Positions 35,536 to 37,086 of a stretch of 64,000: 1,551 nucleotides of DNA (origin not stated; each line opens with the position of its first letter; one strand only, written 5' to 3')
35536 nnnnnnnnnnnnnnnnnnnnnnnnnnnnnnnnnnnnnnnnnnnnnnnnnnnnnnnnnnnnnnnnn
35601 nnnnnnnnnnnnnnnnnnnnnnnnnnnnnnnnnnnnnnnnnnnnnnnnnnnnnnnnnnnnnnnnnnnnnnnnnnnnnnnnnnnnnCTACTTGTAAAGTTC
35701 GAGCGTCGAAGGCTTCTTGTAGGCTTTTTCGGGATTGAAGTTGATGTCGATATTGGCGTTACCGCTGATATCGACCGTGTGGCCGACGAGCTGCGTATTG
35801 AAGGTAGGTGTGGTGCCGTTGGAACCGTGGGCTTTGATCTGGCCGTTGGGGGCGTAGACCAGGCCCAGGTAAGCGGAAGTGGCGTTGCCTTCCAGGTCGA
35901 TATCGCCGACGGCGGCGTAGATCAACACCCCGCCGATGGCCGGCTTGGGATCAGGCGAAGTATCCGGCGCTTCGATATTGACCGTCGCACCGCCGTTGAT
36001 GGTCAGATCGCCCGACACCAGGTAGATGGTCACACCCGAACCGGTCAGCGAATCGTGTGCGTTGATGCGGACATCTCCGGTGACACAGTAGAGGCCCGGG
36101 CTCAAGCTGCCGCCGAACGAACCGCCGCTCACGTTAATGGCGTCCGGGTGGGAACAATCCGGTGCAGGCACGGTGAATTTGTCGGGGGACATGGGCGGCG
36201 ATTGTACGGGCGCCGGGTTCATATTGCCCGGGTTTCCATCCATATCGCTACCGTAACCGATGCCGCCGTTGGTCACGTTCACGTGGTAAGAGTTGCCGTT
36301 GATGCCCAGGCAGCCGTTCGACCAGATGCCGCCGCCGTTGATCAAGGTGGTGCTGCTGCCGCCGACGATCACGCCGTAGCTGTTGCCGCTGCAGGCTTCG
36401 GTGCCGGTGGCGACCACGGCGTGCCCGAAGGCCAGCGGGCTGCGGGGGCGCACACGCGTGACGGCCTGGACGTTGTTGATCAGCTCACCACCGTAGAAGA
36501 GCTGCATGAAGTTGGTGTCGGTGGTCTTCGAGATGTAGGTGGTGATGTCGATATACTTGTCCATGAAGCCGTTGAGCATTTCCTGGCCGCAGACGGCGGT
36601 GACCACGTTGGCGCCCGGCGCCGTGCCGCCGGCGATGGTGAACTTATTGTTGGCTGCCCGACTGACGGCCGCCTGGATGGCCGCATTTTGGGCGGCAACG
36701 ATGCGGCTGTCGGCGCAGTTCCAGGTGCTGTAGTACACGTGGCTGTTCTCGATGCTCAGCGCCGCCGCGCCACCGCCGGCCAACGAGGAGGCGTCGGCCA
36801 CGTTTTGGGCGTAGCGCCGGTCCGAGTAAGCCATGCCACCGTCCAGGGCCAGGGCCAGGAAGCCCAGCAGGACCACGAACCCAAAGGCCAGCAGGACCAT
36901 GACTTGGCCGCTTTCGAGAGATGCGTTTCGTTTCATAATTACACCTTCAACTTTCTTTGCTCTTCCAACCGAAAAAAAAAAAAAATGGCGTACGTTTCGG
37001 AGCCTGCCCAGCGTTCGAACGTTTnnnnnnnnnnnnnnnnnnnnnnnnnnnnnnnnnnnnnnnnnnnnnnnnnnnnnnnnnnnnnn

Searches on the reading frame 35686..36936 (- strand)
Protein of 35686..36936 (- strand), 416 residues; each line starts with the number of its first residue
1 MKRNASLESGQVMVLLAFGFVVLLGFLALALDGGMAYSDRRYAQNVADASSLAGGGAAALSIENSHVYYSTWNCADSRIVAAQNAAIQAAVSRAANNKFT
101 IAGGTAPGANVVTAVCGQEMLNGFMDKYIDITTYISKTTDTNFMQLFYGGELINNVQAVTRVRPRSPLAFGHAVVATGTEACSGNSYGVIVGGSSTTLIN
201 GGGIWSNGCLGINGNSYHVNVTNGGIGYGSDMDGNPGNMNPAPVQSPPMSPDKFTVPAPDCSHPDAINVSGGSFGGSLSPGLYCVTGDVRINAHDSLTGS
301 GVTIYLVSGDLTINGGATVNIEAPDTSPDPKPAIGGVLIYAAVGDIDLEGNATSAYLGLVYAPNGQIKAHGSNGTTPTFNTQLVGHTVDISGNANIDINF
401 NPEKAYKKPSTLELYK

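Call 11: search_protein_families(library=pfam, proteins=[window:35686-36936:-])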
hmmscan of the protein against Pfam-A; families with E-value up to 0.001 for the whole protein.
window:35686-36936:- (416 aa): 2 families
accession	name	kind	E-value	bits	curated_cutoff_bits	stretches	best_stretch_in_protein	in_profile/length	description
PF13400.11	Tad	-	1.9e-10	41.3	22.3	1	10-56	1-46/47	Putative Flp pilus-assembly TadE/G-like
PF23981.1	DUF7305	-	2.8e-06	27.8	27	1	285-397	76-177/185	Domain of unknown function (DUF7305)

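Call 14: find_encoding_contigs(protein=window:35686-36936:-, flank=3000, max_places=10)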
Protein window:35686-36936:- (416 aa): 1 contig read that carries it; 1 place shown.
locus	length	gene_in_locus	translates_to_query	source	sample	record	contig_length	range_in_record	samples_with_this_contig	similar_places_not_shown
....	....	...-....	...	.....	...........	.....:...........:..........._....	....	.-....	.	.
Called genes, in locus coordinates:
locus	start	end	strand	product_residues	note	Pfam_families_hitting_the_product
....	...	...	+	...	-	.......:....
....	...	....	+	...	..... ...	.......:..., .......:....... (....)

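Call 20: find_homologous_proteins(query=window:35686-36936:-, max_evalue=1e-10)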
Query window:35686-36936:- (416 aa): 683 proteins with E <= 1e-10 among 8000 candidates; the best 120 are listed.
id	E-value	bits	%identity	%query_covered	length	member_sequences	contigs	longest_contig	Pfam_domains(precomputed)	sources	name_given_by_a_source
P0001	2.2e-273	925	100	100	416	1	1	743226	PF23981.2,PF13400.12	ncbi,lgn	ncbi:MAG: Tad domain-containing protein [Chloroflexota bacterium]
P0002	6.0e-235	798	86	100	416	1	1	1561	PF23981.2,PF13400.12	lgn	-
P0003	4.9e-185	634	72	99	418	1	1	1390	PF23981.2,PF13400.12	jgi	jgi:hypothetical protein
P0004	3.2e-181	621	70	100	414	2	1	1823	PF23981.2,PF13400.12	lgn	-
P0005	2.5e-177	608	69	100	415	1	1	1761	PF23981.2,PF13400.12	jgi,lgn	-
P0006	6.3e-174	597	67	100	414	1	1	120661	PF23981.2,PF13400.12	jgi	jgi:hypothetical protein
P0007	1.4e-167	576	64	100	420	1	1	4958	PF23981.2,PF13400.12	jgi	jgi:Flp pilus assembly protein TadG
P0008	5.1e-149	515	58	100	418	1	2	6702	PF23981.2,PF13400.12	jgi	jgi:Flp pilus assembly protein TadG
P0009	7.8e-148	511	58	100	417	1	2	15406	PF23981.2,PF13400.12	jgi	jgi:Flp pilus assembly protein TadG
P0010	1.5e-146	507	56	100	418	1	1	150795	PF23981.2,PF13400.12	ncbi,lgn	ncbi:MAG: Tad domain-containing protein [Chloroflexota bacterium]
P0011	3.3e-145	502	58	100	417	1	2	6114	PF23981.2,PF13400.12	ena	-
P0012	1.7e-144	500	57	100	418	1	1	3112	PF23981.2,PF13400.12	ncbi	-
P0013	5.6e-140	485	55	100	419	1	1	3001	PF23981.2,PF13400.12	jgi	-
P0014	1.9e-137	477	55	100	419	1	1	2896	PF23981.2,PF13400.12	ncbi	-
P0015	2.0e-137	477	56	100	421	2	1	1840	PF23981.2,PF13400.12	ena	-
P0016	1.2e-134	468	53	100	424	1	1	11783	PF23981.2,PF13400.12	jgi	jgi:hypothetical protein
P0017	6.7e-134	465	56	98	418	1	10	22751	PF23981.2,PF13400.12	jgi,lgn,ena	jgi:Flp pilus assembly protein TadG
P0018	3.4e-131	456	53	98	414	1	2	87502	PF13400.12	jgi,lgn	jgi:hypothetical protein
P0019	4.7e-130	452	54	100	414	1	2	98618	PF13400.12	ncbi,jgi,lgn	jgi:Flp pilus assembly protein TadG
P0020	2.4e-127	444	52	100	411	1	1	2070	PF23981.2,PF13400.12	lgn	-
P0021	2.7e-126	440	53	100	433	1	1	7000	PF13400.12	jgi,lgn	jgi:Flp pilus assembly protein TadG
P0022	2.3e-124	434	53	98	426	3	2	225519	PF13400.12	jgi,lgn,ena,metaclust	metaclust:\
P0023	2.7e-124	433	50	100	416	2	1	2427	PF23981.2,PF13400.12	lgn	-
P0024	3.2e-124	433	50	100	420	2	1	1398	PF13400.12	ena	-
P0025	5.0e-122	426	51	100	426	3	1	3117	PF13400.12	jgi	-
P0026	7.4e-122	425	52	98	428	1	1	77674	PF13400.12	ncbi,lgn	-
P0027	9.6e-122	425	50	100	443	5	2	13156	PF23981.2,PF13400.12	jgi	jgi:hypothetical protein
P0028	5.5e-121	423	53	100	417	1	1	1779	PF23981.2,PF13400.12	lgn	-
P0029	1.5e-120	421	50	100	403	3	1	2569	PF23981.2,PF13400.12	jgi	jgi:hypothetical protein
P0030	2.2e-119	417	50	100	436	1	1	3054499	PF13400.12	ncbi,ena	-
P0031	1.3e-118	415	50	100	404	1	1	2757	PF13400.12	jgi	jgi:hypothetical protein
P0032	1.1e-117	412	50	98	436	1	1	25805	PF13400.12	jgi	jgi:hypothetical protein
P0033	2.4e-117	411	48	100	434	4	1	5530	PF23981.2,PF13400.12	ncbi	ncbi:MAG: Tad domain-containing protein [Anaerolineales bacterium]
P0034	1.8e-115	404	49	100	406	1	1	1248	PF23981.2,PF13400.12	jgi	-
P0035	5.8e-114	399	48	100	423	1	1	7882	PF13400.12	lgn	-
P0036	1.3e-113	398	46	100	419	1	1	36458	PF13400.12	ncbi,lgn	-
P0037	3.3e-113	397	48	100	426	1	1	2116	PF23981.2,PF13400.12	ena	-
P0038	4.2e-113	397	49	98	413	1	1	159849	PF23981.2,PF13400.12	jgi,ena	-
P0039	5.5e-113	396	48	100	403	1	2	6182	PF23981.2,PF13400.12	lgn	-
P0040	6.8e-113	396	48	98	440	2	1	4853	PF13400.12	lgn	-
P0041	1.3e-112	395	48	100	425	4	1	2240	PF13400.12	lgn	-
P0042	1.3e-112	395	49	100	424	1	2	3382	PF13400.12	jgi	jgi:hypothetical protein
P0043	8.0e-112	392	51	98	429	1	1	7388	PF13400.12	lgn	-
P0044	8.1e-112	392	49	98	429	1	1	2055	PF13400.12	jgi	-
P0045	8.8e-112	392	48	100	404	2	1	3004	PF23981.2,PF13400.12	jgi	jgi:hypothetical protein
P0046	1.0e-111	392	48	100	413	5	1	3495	PF23981.2,PF13400.12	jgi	jgi:hypothetical protein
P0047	1.5e-111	391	45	100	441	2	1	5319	PF13400.12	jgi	jgi:hypothetical protein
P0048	1.7e-111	391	49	100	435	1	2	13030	PF23981.2,PF13400.12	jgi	jgi:Flp pilus assembly protein TadG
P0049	2.2e-111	391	49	98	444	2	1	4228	PF13400.12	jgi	jgi:Flp pilus assembly protein TadG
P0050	2.3e-111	391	48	100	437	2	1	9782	PF13400.12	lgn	-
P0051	5.8e-111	390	46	100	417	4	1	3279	PF13400.12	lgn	-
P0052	2.0e-110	388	48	100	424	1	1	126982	PF23981.2,PF13400.12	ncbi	-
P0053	2.9e-110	387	48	98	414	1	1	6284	PF23981.2,PF13400.12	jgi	jgi:hypothetical protein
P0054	7.0e-110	386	48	100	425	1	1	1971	PF23981.2,PF13400.12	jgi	jgi:hypothetical protein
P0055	3.0e-109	384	47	100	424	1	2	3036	PF23981.2,PF13400.12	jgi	jgi:hypothetical protein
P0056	4.4e-109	383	47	100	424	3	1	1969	PF23981.2,PF13400.12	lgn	-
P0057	5.2e-109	383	48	100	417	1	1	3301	PF23981.2,PF13400.12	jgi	jgi:hypothetical protein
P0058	1.3e-108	382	48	100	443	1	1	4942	PF13400.12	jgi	jgi:hypothetical protein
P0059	2.0e-108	381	47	100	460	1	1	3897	PF13400.12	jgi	jgi:hypothetical protein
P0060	2.5e-108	381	49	98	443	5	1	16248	PF13400.12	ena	-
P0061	3.4e-108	380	46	100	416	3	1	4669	PF13400.12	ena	-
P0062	3.4e-108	380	47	100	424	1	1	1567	PF23981.2,PF13400.12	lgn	-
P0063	3.6e-108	380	48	98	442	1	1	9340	PF13400.12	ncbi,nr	ncbi:MAG: Tad domain-containing protein [Anaerolineales bacterium]|nr:Tad domain-containing protein 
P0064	6.6e-108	380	49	100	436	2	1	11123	PF13400.12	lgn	-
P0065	7.4e-108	379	47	100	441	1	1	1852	PF13400.12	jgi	jgi:hypothetical protein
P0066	3.1e-107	377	47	98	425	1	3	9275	PF23981.2,PF13400.12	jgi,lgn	jgi:hypothetical protein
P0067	3.5e-107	377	47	100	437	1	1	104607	PF13400.12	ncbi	ncbi:MAG: Tad domain-containing protein [Anaerolineales bacterium]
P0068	3.8e-107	377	48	100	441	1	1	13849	PF23981.2,PF13400.12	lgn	-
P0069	5.0e-107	377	48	100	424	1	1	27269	PF23981.2,PF13400.12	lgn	-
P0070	1.1e-106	376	47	100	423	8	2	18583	PF23981.2,PF13400.12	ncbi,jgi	-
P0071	1.5e-106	375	47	99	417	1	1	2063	PF23981.2,PF13400.12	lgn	-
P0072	2.2e-106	375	47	100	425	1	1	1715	PF23981.2,PF13400.12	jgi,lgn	jgi:hypothetical protein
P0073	2.4e-106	374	45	98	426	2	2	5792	PF13400.12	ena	-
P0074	3.7e-106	374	46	100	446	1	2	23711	PF13400.12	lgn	-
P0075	3.7e-106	374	42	100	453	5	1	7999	PF13400.12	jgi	-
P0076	4.8e-106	373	47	100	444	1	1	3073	PF13400.12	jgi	jgi:hypothetical protein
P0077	6.7e-106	373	47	100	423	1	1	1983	PF23981.2,PF13400.12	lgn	-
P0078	7.6e-106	373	49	100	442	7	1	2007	PF13400.12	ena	-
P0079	7.6e-106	373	48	100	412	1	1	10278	PF13400.12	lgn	-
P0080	9.8e-106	372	48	100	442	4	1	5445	PF13400.12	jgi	jgi:Flp pilus assembly protein TadG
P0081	9.9e-106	372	47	100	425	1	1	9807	PF23981.2,PF13400.12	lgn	-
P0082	1.9e-105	371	47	98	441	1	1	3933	PF13400.12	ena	-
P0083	2.8e-105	371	47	100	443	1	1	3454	PF13400.12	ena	-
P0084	3.3e-105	371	45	100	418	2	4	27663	PF13400.12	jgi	-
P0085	3.4e-105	371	45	100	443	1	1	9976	PF23981.2,PF13400.12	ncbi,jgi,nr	ncbi:MAG: hypothetical protein GXP40_11205 [Chloroflexi bacterium]|nr:hypothetical protein [Chlorofl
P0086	4.6e-105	370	47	100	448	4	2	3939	PF13400.12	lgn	-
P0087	8.7e-105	369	47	98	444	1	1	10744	PF13400.12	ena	-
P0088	1.2e-104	369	46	98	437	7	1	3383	PF23981.2,PF13400.12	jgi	jgi:Putative Flp pilus-assembly TadE/G-like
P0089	1.2e-104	369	48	98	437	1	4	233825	PF13400.12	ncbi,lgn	ncbi:MAG: Tad domain-containing protein [Anaerolineales bacterium]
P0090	1.2e-104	369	48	98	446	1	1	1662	PF13400.12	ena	-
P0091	1.4e-104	369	44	100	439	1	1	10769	PF23981.2,PF13400.12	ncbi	-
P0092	2.1e-104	368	47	98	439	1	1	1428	PF13400.12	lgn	-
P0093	2.6e-104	368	47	100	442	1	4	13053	PF13400.12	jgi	jgi:hypothetical protein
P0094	2.9e-104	368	48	98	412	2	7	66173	PF23981.2,PF13400.12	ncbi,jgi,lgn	-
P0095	4.2e-104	367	46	100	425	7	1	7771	PF23981.2,PF13400.12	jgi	jgi:hypothetical protein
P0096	5.9e-104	367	45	100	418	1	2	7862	PF13400.12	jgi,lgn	jgi:hypothetical protein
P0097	7.0e-104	366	47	100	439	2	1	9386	PF23981.2,PF13400.12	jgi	jgi:hypothetical protein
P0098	1.5e-103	365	47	100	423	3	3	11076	PF13400.12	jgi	jgi:hypothetical protein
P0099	1.8e-103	365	48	100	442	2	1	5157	PF13400.12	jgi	-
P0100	1.9e-103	365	46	100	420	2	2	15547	PF13400.12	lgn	-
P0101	2.3e-103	365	47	98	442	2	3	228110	PF13400.12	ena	-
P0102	2.7e-103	364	48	96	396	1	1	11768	PF23981.2,PF13400.12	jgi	jgi:hypothetical protein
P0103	2.9e-103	364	45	100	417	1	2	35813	PF23981.2,PF13400.12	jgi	jgi:hypothetical protein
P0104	3.3e-103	364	46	98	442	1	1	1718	PF13400.12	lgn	-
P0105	4.1e-103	364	46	100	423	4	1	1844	PF23981.2,PF13400.12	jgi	-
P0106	4.5e-103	364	45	98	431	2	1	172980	PF23981.2,PF13400.12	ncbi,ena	-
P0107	4.6e-103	364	48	100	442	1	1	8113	PF13400.12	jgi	jgi:hypothetical protein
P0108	4.9e-103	363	46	100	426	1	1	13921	PF13400.12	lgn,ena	-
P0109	4.9e-103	363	47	100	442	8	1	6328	PF13400.12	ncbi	-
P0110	5.2e-103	363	47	98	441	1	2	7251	PF13400.12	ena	-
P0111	8.0e-103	363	47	100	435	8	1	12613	PF13400.12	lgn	-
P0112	1.2e-102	362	47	100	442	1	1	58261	PF13400.12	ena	-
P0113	1.4e-102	362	47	98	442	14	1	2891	PF13400.12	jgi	jgi:hypothetical protein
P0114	1.4e-102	362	47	98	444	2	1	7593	PF13400.12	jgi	jgi:hypothetical protein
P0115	1.6e-102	362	46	100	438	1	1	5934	PF13400.12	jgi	jgi:hypothetical protein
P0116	1.8e-102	362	45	100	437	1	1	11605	PF23981.2,PF13400.12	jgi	jgi:Putative Flp pilus-assembly TadE/G-like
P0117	2.2e-102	361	45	100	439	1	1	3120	PF13400.12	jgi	jgi:Flp pilus assembly protein TadG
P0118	2.3e-102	361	43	100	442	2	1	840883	PF13400.12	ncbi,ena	-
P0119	2.4e-102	361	46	100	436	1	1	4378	PF23981.2,PF13400.12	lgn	-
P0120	3.0e-102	361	47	98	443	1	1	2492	PF13400.12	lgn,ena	-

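Call 21: find_encoding_contigs(protein=P0006, flank=4000, max_places=3)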
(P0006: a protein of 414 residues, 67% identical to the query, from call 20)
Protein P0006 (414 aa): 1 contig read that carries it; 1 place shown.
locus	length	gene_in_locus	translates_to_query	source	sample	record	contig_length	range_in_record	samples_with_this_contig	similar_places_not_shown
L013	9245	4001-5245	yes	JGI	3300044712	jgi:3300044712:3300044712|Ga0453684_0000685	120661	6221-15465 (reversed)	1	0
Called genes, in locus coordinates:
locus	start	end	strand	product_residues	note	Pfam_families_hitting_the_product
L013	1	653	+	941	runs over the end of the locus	PF07811:TadE, PF08522:BT_3987-like_N (faint), PF03160:Calx-beta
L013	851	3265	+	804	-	PF06119:NIDO (faint)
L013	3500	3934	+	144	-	PF07811:TadE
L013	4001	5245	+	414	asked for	PF13400:Tad, PF23981:DUF7305 (weak)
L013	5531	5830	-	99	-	-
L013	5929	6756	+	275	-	PF04250:DUF429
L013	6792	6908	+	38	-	-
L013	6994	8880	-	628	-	PF01268:FTHFS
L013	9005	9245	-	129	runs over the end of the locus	PF00072:Response_reg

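Call 22: find_encoding_contigs(protein=P0002, flank=4000, max_places=3)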
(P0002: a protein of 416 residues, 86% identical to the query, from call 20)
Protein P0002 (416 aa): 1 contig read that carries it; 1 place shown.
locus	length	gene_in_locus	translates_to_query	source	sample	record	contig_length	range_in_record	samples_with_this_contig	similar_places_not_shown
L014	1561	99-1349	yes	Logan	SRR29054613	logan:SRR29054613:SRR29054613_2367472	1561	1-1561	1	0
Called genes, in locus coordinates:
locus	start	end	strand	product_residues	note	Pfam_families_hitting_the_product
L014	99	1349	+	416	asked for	PF13400:Tad, PF23981:DUF7305 (weak)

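Call 23: find_encoding_contigs(protein=P0007, flank=4000, max_places=3)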
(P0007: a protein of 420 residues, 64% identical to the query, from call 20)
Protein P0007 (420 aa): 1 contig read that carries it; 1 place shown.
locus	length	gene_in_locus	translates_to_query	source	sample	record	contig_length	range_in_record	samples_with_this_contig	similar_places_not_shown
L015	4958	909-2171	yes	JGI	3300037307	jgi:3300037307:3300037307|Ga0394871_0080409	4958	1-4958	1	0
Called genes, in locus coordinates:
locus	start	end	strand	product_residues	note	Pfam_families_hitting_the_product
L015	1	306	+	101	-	?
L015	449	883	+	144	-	PF07811:TadE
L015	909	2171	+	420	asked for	PF13400:Tad, PF23981:DUF7305 (weak)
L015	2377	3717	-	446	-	PF04055:Radical_SAM, PF12544:LAM_C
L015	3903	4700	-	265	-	-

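Call 30: find_encoding_contigs(protein=P0004, flank=3000, max_places=3)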
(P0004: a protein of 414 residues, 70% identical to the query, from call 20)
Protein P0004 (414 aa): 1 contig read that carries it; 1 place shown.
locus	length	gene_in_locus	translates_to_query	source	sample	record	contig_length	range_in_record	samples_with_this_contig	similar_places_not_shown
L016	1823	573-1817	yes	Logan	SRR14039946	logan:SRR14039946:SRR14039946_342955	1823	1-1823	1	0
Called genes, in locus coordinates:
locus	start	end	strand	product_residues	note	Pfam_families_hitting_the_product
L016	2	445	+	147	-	?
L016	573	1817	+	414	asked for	PF13400:Tad, PF23981:DUF7305 (weak)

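Call 31: find_encoding_contigs(protein=P0005, flank=3000, max_places=3)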
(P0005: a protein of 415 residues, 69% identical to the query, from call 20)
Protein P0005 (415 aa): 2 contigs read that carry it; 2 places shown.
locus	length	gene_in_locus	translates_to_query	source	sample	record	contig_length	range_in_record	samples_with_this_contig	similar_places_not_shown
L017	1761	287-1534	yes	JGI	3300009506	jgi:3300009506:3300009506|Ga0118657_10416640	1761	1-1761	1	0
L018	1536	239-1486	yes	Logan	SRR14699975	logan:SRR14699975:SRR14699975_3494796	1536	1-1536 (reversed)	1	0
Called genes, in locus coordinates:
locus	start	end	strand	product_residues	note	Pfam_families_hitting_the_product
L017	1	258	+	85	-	?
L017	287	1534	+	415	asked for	PF13400:Tad, PF23981:DUF7305 (weak)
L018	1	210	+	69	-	?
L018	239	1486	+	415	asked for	PF13400:Tad, PF23981:DUF7305 (weak)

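Call 32: find_encoding_contigs(protein=P0009, flank=3000, max_places=3)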
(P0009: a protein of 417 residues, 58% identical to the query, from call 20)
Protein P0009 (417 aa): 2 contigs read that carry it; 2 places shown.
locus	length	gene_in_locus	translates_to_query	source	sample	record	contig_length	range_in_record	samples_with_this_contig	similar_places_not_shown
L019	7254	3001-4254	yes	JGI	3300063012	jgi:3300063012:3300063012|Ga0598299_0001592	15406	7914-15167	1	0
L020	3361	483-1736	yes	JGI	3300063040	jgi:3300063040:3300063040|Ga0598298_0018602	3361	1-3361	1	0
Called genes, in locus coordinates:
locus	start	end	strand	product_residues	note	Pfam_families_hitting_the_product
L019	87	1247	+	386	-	-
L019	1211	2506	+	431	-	-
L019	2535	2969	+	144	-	PF07811:TadE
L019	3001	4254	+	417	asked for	PF13400:Tad, PF23981:DUF7305 (faint)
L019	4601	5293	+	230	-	PF07811:TadE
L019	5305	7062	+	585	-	PF13400:Tad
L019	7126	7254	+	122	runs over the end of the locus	?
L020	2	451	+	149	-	?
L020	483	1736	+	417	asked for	PF13400:Tad, PF23981:DUF7305 (faint)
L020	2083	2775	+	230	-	PF07811:TadE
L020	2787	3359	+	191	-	?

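Call 33: find_encoding_contigs(protein=P0010, flank=3000, max_places=3)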
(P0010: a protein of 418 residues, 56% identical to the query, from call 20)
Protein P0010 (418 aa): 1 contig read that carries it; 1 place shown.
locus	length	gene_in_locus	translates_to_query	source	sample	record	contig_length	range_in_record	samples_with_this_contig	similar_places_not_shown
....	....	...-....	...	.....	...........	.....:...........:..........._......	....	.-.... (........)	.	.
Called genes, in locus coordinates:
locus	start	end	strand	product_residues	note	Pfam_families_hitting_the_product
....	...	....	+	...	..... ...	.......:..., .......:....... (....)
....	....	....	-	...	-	-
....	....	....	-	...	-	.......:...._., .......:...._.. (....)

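Call 38: find_encoding_contigs(protein=P0003, flank=3000, max_places=3)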
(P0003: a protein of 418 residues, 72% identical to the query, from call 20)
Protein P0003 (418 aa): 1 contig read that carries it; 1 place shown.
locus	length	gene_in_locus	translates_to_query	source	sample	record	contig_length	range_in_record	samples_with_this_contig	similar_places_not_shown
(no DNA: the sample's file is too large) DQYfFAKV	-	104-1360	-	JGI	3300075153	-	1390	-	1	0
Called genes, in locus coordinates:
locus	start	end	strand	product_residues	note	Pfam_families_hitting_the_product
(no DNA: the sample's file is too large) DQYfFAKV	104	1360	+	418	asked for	PF13400:Tad, PF23981:DUF7305 (weak)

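Call 39: find_encoding_contigs(protein=P0017, flank=1500, max_places=10)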
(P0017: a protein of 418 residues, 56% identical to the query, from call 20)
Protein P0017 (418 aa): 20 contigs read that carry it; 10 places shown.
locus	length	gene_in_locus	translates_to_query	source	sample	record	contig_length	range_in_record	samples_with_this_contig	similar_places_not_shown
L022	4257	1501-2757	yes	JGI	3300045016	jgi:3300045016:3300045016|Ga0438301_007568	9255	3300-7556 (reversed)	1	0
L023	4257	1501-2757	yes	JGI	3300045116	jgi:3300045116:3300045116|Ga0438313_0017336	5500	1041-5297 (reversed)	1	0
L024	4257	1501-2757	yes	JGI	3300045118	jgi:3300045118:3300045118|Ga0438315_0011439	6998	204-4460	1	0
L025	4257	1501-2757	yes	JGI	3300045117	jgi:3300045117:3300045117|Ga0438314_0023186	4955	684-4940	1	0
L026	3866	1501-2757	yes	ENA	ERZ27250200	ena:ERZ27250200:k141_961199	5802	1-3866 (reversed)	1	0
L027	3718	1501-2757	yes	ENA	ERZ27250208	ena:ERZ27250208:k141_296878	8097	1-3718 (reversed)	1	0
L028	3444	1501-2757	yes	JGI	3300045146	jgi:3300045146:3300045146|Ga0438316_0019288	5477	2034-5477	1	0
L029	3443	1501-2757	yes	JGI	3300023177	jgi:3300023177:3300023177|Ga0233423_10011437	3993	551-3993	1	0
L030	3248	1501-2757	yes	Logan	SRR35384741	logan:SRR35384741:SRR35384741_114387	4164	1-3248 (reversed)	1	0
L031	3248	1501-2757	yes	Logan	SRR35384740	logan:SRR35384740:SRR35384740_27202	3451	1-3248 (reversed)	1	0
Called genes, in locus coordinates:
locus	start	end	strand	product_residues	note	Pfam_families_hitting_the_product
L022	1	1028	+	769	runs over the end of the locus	-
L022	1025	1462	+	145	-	PF07811:TadE, PF13400:Tad (weak)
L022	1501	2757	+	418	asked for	PF13400:Tad, PF23981:DUF7305 (weak)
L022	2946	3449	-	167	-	-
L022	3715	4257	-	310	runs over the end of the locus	-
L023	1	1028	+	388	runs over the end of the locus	-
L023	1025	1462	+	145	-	PF07811:TadE, PF13400:Tad (weak)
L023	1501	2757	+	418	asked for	PF13400:Tad, PF23981:DUF7305 (weak)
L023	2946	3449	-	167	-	-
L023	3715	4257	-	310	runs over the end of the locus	-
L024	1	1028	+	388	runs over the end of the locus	-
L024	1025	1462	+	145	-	PF07811:TadE, PF13400:Tad (weak)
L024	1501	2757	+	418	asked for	PF13400:Tad, PF23981:DUF7305 (weak)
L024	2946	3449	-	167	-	-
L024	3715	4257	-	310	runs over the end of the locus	-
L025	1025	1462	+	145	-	PF07811:TadE, PF13400:Tad (weak)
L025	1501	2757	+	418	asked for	PF13400:Tad, PF23981:DUF7305 (weak)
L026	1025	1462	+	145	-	PF07811:TadE, PF13400:Tad (weak)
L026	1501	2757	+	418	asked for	PF13400:Tad, PF23981:DUF7305 (weak)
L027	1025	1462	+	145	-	PF07811:TadE, PF13400:Tad (weak)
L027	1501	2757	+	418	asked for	PF13400:Tad, PF23981:DUF7305 (weak)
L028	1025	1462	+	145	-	PF07811:TadE, PF13400:Tad (weak)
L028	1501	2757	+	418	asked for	PF13400:Tad, PF23981:DUF7305 (weak)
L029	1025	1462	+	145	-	PF07811:TadE, PF13400:Tad (weak)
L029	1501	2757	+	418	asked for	PF13400:Tad, PF23981:DUF7305 (weak)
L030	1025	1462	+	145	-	PF07811:TadE, PF13400:Tad (weak)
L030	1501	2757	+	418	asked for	PF13400:Tad, PF23981:DUF7305 (weak)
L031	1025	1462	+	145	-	PF07811:TadE, PF13400:Tad (weak)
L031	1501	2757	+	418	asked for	PF13400:Tad, PF23981:DUF7305 (weak)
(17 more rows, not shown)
